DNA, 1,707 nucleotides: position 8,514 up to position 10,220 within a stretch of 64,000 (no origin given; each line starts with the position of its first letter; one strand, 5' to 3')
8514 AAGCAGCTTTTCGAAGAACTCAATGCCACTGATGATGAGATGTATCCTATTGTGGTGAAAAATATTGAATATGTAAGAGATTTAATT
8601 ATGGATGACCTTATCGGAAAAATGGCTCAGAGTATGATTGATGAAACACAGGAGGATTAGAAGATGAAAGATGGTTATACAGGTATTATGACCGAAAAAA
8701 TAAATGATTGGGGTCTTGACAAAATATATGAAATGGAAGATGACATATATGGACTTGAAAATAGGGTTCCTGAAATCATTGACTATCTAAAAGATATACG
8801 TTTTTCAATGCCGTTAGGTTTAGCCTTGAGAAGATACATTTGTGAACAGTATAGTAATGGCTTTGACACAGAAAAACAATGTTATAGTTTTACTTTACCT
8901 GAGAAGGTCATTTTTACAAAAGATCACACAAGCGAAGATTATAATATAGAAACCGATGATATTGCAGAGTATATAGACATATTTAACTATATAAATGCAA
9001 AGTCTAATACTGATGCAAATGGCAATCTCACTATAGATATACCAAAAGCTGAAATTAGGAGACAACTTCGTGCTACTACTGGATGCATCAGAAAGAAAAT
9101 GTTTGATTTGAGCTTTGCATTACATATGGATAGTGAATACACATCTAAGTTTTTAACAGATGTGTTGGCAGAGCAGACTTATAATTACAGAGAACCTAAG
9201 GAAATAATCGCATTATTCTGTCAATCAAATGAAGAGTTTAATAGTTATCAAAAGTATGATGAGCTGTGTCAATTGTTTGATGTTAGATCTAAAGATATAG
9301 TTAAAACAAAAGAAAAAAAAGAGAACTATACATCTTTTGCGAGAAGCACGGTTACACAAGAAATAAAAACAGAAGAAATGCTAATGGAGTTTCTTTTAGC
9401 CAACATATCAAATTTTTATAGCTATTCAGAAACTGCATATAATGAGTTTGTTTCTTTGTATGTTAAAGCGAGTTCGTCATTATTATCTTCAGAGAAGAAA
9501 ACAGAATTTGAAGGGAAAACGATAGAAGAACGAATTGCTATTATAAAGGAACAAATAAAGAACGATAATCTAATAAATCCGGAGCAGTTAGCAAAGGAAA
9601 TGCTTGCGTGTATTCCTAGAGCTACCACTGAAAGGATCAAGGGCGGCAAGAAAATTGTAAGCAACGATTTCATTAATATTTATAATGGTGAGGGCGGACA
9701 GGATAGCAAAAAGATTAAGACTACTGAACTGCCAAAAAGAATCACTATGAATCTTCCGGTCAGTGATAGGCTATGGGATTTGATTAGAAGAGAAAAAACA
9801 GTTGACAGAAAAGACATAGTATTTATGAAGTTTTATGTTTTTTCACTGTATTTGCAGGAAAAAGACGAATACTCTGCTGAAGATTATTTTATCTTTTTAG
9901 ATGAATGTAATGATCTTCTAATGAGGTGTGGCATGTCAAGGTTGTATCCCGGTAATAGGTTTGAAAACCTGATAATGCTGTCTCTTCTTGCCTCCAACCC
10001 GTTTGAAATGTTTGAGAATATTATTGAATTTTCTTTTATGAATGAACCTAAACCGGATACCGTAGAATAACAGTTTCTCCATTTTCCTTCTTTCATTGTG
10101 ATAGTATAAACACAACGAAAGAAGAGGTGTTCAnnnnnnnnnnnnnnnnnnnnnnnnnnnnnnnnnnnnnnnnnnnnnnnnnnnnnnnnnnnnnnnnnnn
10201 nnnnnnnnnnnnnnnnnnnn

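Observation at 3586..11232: Candidate undescribed multi-gene conflict/defence operon: TNT-like protein + kinase-NB-ARC-TPR + two orphans + JAB peptidase + Cys-rich miniprotein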

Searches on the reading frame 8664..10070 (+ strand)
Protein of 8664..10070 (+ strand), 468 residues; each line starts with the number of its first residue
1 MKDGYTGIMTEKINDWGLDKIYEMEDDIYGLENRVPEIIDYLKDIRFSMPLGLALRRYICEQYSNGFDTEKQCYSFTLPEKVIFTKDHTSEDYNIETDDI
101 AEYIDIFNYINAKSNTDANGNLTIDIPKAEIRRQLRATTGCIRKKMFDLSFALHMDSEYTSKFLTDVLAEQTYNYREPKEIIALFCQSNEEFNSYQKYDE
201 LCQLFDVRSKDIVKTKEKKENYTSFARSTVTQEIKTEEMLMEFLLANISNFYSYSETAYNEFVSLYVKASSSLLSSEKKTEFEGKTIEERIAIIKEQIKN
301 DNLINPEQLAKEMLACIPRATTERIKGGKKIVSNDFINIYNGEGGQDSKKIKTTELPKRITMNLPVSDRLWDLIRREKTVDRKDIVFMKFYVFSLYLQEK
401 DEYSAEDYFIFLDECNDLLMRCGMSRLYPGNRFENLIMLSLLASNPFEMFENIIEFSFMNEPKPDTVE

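Call 5: search_protein_families(library=pfam, proteins=[window:8664-10070:+], max_evalue=0.1)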
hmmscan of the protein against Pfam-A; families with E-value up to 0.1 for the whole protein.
window:8664-10070:+ (468 aa): 0 families

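Call 6: search_protein_families(library=padloc, proteins=[window:8664-10070:+], max_evalue=0.1)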
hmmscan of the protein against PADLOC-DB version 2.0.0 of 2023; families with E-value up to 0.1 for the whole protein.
window:8664-10070:+ (468 aa): 0 families

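Call 7: search_protein_families(library=ncbifam, proteins=[window:8664-10070:+], max_evalue=0.1)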
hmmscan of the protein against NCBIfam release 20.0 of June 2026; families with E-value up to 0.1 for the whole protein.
window:8664-10070:+ (468 aa): 0 families

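Call 8: search_protein_families(library=phrogs, proteins=[window:8664-10070:+], max_evalue=0.1)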
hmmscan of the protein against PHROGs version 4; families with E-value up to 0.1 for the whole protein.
window:8664-10070:+ (468 aa): 0 families

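Call 10: find_homologous_proteins(query=window:8664-10070:+)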
Query window:8664-10070:+ (468 aa): 236 proteins with E <= 0.001 among 6684 candidates; the best 120 are listed.
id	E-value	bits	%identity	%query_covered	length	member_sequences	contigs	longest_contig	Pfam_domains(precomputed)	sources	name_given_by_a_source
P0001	0.0e+0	1020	97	100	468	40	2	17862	-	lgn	-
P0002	1.9e-296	1001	95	100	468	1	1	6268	-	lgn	-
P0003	5.3e-281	950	91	100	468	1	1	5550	-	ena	-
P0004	8.1e-280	946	90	99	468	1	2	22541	-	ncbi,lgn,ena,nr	ncbi:MAG: hypothetical protein IJZ16_13050 [Clostridia bacterium]|nr:hypothetical protein [Clostridi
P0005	8.5e-280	946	90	99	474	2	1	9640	-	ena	-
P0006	5.2e-279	944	89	99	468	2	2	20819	-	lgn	-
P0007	2.2e-278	942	89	100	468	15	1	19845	-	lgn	-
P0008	9.3e-278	939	90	99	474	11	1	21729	-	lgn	-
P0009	1.4e-277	939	89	100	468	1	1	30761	-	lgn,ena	-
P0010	2.7e-275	931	88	99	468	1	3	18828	-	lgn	-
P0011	1.7e-274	929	88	99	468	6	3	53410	-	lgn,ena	-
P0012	2.3e-274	928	88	99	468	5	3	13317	-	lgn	-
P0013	1.9e-267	905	86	99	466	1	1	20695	-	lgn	-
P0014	2.6e-266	902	85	100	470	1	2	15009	-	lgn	-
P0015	7.5e-265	897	83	100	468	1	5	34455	-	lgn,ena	-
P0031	8.7e-160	551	58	99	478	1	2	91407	-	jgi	-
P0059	1.1e-148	514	54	99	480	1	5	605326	-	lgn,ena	-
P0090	1.6e-145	504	53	99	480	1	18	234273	-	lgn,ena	-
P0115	1.5e-143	497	55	99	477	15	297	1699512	-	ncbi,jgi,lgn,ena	jgi:hypothetical protein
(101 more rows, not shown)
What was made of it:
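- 8664..10070 (+): C: a 468-aa member of a large uncharacterised family that is genomically coupled to Hanks-type kinases. The model is confident but has no analogue in the two libraries searched (PDB, BFVD). 236 close homologues (call 10).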

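Call 11: find_encoding_contigs(protein=P0115, flank=10000, max_places=4)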
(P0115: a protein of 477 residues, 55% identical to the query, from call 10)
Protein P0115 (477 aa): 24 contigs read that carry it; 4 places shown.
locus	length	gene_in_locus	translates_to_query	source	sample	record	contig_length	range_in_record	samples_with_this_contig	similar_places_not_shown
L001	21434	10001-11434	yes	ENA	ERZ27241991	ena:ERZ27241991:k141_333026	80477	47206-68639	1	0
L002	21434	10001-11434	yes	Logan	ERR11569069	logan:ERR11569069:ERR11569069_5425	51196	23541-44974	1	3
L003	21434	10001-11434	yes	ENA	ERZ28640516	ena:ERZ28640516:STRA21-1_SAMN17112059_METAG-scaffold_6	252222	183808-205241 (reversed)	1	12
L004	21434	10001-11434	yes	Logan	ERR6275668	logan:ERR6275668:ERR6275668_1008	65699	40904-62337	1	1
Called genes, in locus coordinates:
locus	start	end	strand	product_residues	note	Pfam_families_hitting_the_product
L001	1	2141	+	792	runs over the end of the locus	PF13809:Tubulin_2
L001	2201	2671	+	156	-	-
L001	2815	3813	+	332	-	-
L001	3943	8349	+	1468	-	PF00069:Pkinase, PF00931:NB-ARC (weak), PF13424:TPR_12 (faint), PF07719:TPR_2 (faint), PF13181:TPR_8 (faint), PF13374:TPR_10 (faint), PF13428:TPR_14 (faint), PF17874:TPR_MalT (faint)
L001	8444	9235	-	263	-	PF02371:Transposase_20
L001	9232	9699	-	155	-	PF01548:DEDD_Tnp_IS110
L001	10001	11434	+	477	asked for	-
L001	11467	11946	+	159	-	-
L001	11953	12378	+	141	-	-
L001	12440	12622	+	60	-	-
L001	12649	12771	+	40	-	-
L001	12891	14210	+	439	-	PF04055:Radical_SAM, PF13353:Fer4_12 (weak)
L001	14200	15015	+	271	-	PF13489:Methyltransf_23, PF08241:Methyltransf_11, PF08242:Methyltransf_12, PF13649:Methyltransf_25, PF13847:Methyltransf_31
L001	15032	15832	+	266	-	PF05401:NodS (faint), PF03848:TehB (faint), PF13489:Methyltransf_23 (weak), PF13847:Methyltransf_31, PF08241:Methyltransf_11, PF08242:Methyltransf_12, PF13649:Methyltransf_25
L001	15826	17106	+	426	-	PF04055:Radical_SAM, PF13353:Fer4_12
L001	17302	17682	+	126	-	-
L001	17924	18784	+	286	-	PF01471:PG_binding_1, PF13529:Peptidase_C39_2 (weak)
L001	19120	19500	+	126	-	PF11554:DUF3232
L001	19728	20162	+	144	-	-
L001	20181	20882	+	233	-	PF00929:RNase_T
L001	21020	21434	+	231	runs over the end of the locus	PF00149:Metallophos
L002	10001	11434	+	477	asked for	-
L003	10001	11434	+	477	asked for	-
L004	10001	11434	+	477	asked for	-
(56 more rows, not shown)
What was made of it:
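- Closest known: NB-ARC/TPR proteins of RiPP-type systems. Same: Radical-SAM/SPASM genes follow the cassette in L001 (call 11).
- The order survives an IS110 insertion between B and C (call 11).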

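Call 12: find_encoding_contigs(protein=P0059, flank=10000, max_places=3)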
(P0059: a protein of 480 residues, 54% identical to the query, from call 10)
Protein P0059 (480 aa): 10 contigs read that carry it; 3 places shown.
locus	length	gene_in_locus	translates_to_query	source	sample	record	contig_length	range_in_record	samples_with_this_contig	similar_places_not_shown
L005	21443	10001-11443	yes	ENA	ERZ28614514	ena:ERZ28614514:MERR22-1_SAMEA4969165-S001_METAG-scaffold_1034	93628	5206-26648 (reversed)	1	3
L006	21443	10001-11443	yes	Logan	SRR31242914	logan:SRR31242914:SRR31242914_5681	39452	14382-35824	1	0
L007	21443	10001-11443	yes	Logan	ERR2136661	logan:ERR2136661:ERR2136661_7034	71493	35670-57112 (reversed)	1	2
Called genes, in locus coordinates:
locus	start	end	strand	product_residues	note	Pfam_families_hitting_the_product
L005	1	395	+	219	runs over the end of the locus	-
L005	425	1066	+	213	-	PF14903:WG_beta_rep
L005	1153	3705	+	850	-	PF00069:Pkinase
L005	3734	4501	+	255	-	PF00092:VWA (faint), PF13519:VWA_2 (faint)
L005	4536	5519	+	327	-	PF13672:PP2C_2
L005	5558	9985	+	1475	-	PF00069:Pkinase, PF00931:NB-ARC, PF13428:TPR_14 (faint), PF07719:TPR_2 (faint), PF13424:TPR_12 (faint), PF17874:TPR_MalT (faint), PF13432:TPR_16 (faint), PF24885:TPR_NPHP3 (faint)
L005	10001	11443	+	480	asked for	-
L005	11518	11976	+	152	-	-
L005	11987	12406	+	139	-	-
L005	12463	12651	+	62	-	-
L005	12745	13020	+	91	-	PF06949:DUF1292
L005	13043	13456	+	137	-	-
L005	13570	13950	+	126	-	-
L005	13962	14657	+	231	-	PF00149:Metallophos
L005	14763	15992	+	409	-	PF00117:GATase, PF07722:Peptidase_C26, PF02540:NAD_synthase (weak), PF03054:tRNA_Me_trans (faint)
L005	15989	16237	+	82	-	PF00958:GMP_synt_C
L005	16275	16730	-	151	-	PF18143:HAD_SAK_2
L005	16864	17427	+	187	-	PF10263:SprT-like (weak), PF21196:PcrA_UvrD_tudor (weak)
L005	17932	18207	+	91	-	-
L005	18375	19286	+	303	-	-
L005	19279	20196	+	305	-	-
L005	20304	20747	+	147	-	-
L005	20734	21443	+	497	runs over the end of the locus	PF02534:T4SS-DNA_transf, PF10412:TrwB_AAD_bind, PF12696:TraG-D_C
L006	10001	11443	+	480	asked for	-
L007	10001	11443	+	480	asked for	-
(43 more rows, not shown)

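Call 15: find_related_loci(query=A1, collection=genome_contigs, flank=10000)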
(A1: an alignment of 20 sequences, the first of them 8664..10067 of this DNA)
Query A1 (468 aa) in genome_contigs; peptide patterns used: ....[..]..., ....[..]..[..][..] (x = any residue, [..] = any of these).
32 stretches matched a pattern; 12 encode a relative of the query (tblastn E <= 1e-3); 12 distinct loci.
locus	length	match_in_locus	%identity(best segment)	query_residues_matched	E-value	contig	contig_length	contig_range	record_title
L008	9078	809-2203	90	1-465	0e+0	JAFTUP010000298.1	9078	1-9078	MAG: Clostridia bacterium isolate RGIG4164 Roe_deer_Colon-2__c611354, whole genome shotgun sequence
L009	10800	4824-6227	81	1-468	0e+0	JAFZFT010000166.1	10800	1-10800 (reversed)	MAG: Clostridia bacterium isolate RGIG7726 Water_buffalos_Rectum-3__c493326, whole genome shotgun sequence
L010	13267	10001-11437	65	1-463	0e+0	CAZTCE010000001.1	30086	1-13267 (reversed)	MAG TPA_asm: uncultured Eubacteriales bacterium isolate SRP350583_co2_26 genome assembly, contig: NODE_2033_length_30086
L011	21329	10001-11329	57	3-461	1e-156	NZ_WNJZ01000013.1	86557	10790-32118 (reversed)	Ruminococcus sp. zg-924 Scaffold13_1, whole genome shotgun sequence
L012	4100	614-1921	55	5-462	4e-159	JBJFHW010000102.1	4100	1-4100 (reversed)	MAG: Acutalibacteraceae bacterium isolate PUUB40_bin.036 NODE_22615_length_4100_cov_6.406675, whole genome shotgun seque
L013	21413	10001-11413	54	2-462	1e-152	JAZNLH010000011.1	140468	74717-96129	MAG: Acutalibacteraceae bacterium isolate T1900044671_TS20190137.MAGScoT_cleanbin_000022 SGB_1588_k141_3522771, whole ge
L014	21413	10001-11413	51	3-465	4e-149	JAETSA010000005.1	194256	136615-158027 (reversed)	MAG: Bacillota bacterium isolate S31_Bin1 scaffold_265_2, whole genome shotgun sequence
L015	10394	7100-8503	56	3-463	4e-148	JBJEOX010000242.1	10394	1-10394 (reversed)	MAG: Ruminococcus sp. isolate LOHA14_bin.016 NODE_3140_length_10394_cov_4.654705, whole genome shotgun sequence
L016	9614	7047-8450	55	3-462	8e-148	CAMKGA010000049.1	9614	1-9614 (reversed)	MAG: uncultured Bacillales bacterium isolate SRR12081294_bin.11_metaWRAP_v1.3_MAG genome assembly, contig: ERZ12289768.1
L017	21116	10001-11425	53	3-465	1e-147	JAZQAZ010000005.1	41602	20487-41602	MAG: Clostridia bacterium isolate T1900044642_TS20190108.MAGScoT_cleanbin_000014 SGB_1279_k141_2160048, whole genome sho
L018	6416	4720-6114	50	3-459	2e-136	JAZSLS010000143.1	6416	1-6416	MAG: Eubacteriales bacterium isolate T1900044557_TS20190023.MAGScoT_cleanbin_000022 SGB_316_k141_1407215, whole genome s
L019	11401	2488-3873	54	1-464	5e-151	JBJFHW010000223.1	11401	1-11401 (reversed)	MAG: Acutalibacteraceae bacterium isolate PUUB40_bin.036 NODE_5088_length_11401_cov_5.297814, whole genome shotgun seque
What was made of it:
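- The distribution is patchy, with 12 of 185,579 species representatives carrying it (call 15).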

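Call 27: search_protein_representatives(alignment_id=A1)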
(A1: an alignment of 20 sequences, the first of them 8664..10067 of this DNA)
Query: 20 sequences, 479 profile positions. Proteins with E-value up to 0.001 (for the whole library): 872; up to 1e-10: 306; up to 1e-30: 33. The best 150 are listed.
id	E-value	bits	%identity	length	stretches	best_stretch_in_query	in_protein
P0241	2.8e-215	732.1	-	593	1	2-477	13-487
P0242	2.4e-183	626.8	-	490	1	5-477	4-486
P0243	2.0e-182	623.8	-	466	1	3-475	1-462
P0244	9.3e-173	591.9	-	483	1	2-475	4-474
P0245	1.0e-168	578.6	-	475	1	6-476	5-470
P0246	1.4e-142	492.4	-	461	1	2-469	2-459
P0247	1.8e-140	485.4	-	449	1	4-476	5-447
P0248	2.1e-133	462.2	-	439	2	3-276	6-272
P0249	7.4e-108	377.9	-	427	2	4-272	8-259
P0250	8.9e-105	367.7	-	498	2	14-272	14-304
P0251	7.9e-103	361.3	-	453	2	7-278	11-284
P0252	1.3e-87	311.1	-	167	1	312-476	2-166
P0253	1.8e-87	310.7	-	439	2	3-280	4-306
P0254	7.0e-85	302.1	-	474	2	23-277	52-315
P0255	5.0e-83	296.0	-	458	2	18-279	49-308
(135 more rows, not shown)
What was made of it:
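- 8664..10070 (+): 872 representative clusters (call 27).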

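Call 29: search_protein_families(library=pfam, alignment_id=A3, max_evalue=0.01)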
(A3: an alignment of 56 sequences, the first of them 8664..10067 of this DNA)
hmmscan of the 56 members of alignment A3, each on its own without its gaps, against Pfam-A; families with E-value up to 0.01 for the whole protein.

A. member 1, window:8664-10067:+ (468 aa): 0 families

B. families by the number of members that match (of 56 scanned): 15 families
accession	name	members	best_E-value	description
PF13240.11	Zn_Ribbon_1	1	2.8e-07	zinc-ribbon domain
PF00872.24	Transposase_mut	1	5.4e-07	Transposase, Mutator family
PF08597.15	eIF3_subunit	1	4.8e-05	Translation initiation factor eIF3 subunit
PF12773.13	DZR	1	6.9e-05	Double zinc ribbon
PF24463.1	DUF7577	1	0.00015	Domain of unknown function (DUF7577)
PF24460.1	DUF7575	1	0.0002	Domain of unknown function (DUF7575)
PF13248.11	Zn_ribbon_3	1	0.00039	zinc-ribbon domain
PF13747.11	DUF4164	1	0.0021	Domain of unknown function (DUF4164)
PF17206.9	SeqA_N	1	0.0031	SeqA protein N-terminal domain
PF12791.13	RsgI_N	1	0.0047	Anti-sigma factor N-terminus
PF13495.12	Phage_int_SAM_4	1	0.0054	Phage integrase, N-terminal SAM-like domain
PF16370.11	MetallophosC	1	0.006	C terminal of Calcineurin-like phosphoesterase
PF17922.6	TetR_C_17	1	0.0064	Tetracyclin repressor-like, C-terminal domain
PF10437.14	Lip_prot_lig_C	1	0.0067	Bacterial lipoate protein ligase C-terminus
PF17249.8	DUF5318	1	0.0088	Family of unknown function (DUF5318)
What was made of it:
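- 8664..10070 (+): No Pfam family in 56 members (call 29).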

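Call 34: find_related_loci(query=A4, collection=metagenome_contigs, flank=8000)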
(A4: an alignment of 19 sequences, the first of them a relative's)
Query A4 (384 aa) in metagenome_contigs; peptide patterns used: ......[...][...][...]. (x = any residue, [..] = any of these).
600 stretches matched a pattern (row limit reached: there are more); 589 encode a relative of the query (tblastn E <= 1e-3); the best 80 are kept; 80 distinct loci.
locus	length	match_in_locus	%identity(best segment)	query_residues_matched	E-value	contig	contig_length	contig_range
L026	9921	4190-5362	36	7-384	1e-76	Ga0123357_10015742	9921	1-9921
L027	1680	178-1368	37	1-382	7e-79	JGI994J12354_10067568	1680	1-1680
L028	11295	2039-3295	34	6-383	2e-74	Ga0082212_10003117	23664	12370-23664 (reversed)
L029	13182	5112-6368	36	8-382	2e-74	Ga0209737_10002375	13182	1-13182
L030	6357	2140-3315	36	5-383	8e-74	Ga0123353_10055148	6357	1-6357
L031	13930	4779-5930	35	7-382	6e-74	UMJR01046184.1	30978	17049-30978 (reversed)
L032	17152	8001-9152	35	7-382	6e-74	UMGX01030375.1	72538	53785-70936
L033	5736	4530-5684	37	7-384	2e-73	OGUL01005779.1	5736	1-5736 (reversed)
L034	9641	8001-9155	37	7-384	4e-73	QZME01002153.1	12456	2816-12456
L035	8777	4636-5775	36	8-381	4e-73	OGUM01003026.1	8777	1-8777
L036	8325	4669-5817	37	7-382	1e-72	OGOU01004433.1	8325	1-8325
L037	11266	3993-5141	37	7-382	1e-72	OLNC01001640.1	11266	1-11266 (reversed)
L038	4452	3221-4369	37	7-382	1e-72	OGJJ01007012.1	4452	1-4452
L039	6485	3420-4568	37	7-382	1e-72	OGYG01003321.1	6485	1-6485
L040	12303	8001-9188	36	6-382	1e-72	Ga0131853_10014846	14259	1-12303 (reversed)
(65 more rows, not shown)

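Call 38: predict_structure(alignment_id=A3)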
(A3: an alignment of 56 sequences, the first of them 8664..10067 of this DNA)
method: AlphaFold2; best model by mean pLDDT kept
length: 468 residues; sequences in the alignment: 56
mean_pLDDT: 90.1   pTM: 0.87
mean pLDDT of the five models: 90.1, 89.5, 88.6, 88.5, 88.1
residues with pLDDT >= 90: 332; 70-90: 106; 50-70: 24; < 50: 6
segments of 3 or more residues with pLDDT < 50: 1-3, 466-468
pLDDT, mean of each block of 10 residues (from residue 1): 56 76 79 92 91 97 97 97 95 94 98 95 95 95 97 98 95 96 98 97 97 84 92 97 96 89 93 77 80 76 78 93 91 88 69 92 94 93 97 95 91 97 94 96 94 92 54
secondary structure, 60 per line:
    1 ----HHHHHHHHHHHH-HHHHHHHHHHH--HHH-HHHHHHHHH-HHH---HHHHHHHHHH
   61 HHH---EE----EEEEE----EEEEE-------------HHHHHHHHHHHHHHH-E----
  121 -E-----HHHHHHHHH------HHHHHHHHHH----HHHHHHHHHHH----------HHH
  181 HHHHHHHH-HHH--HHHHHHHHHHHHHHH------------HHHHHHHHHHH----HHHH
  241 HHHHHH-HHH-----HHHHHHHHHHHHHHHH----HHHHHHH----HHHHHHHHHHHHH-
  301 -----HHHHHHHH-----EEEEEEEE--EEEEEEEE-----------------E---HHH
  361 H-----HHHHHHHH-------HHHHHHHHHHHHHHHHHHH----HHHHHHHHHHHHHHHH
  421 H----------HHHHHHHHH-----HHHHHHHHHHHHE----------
elements in order: H5-16 H18-28 H35-43 H51-63 E73-77 E82-86 H100-114 H128-136 H143-152 H157-167 H178-188 H195-209 H222-232 H237-246 H256-271 H276-282 H287-299 H306-313 E319-326 E329-336 H358-361 H367-374 H382-400 H405-421 H432-440 H446-457
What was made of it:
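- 8664..10070 (+): AF2 pLDDT 90 (call 38).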

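Call 41: fold_search(model_id=the predicted structure, library=pdb)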
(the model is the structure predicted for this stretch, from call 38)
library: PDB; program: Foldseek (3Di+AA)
matches with E <= 10: 122; with E <= 0.001: 0
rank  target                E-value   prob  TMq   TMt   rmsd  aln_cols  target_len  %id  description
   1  8b6h_DC               3.9e-01  0.08  0.07  0.06  23.0       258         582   10  Cryo-EM structure of cytochrome c oxidase dimer (complex IV) from respiratory supercomplex of Tetrahymena thermophila (released 2023-03-29)
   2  7w5z_C3               6.5e-01  0.06  0.07  0.06  22.8       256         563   10  Cryo-EM structure of Tetrahymena thermophila mitochondrial complex IV, composite dimer model (released 2022-04-06)
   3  6a7i                  1.2e+00  0.05  0.08  0.09  17.0       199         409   12  CYP154C4 from Streptomyces sp. W2061 (released 2019-01-16)
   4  9dns_A                1.6e+00  0.03  0.11  0.04  27.4       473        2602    8  Cryo-EM structure of Tom1-UBE2D2-ubiquitin complex (released 2025-05-28)
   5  7nqh_AG               1.7e+00  0.07  0.09  0.16  16.4       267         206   11  55S mammalian mitochondrial ribosome with mtRF1a and P-site tRNAMet (released 2021-05-05)
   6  4fia                  1.8e+00  0.06  0.11  0.11  16.3       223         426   11  Crystal Structure of Human CYP46A1 P450 with bicalutamide Bound (released 2013-01-09)
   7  4u07_A                1.9e+00  0.06  0.11  0.15  19.2       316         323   12  ATP bound to eukaryotic FIC domain containing protein (released 2014-12-10)
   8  9nnm                  2.0e+00  0.05  0.11  0.12  16.1       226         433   12  Crystal structure of CYP46A1 with 3-chloro-N-[(3M)-3-(1,3-oxazol-5-yl)-5-(trifluoromethyl)phenyl]benzamide (compound 3f) (released 2025-04-23)
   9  9duj_A                2.0e+00  0.04  0.07  0.08  17.9       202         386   12  Crystal structure of RufO in complex with (Nle)RYLH (released 2025-06-18)
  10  5xg3_B                2.1e+00  0.04  0.10  0.11  21.2       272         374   12  Crystal structure of the ATPgS-engaged Smc head domain with an extended coiled coil bound to the C-terminal domain of  (released 2017-06-07)
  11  2z36_A                2.1e+00  0.03  0.07  0.08  17.4       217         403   12  Crystal structure of cytochrome P450 MoxA from Nonomuraea recticatena (CYP105) (released 2007-08-21)
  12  7dsy_b                2.1e+00  0.03  0.11  0.08  18.6       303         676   13  Crystal Structure of RNase L in complex with KM05073 (released 2021-11-24)
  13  9nna                  2.2e+00  0.06  0.11  0.12  15.9       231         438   12  Crystal structure of CYP46A1 with [(1R,5S)-3-oxa-8-azabicyclo[3.2.1]octan-8-yl][(4R,8M)-8-(1,3-oxazol-5-yl)-6-(trifluoro (released 2025-07-02)
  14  6ksb_A                2.3e+00  0.02  0.09  0.08  23.8       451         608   12  Crystal Structure of E447A M130G Acyl-CoA Dehydrogenase FadE5 mutant from Mycobacteria smegmatis in complex with C16Co (released 2020-07-01)
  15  4zgx_J                2.5e+00  0.03  0.12  0.12  19.8       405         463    9  Structure of aldosterone synthase (CYP11B2) in complex with (+)-(R)-N-(4-(4-chloro-3-fluorophenyl)-5,6,7,8-tetrahydroi (released 2015-10-07)
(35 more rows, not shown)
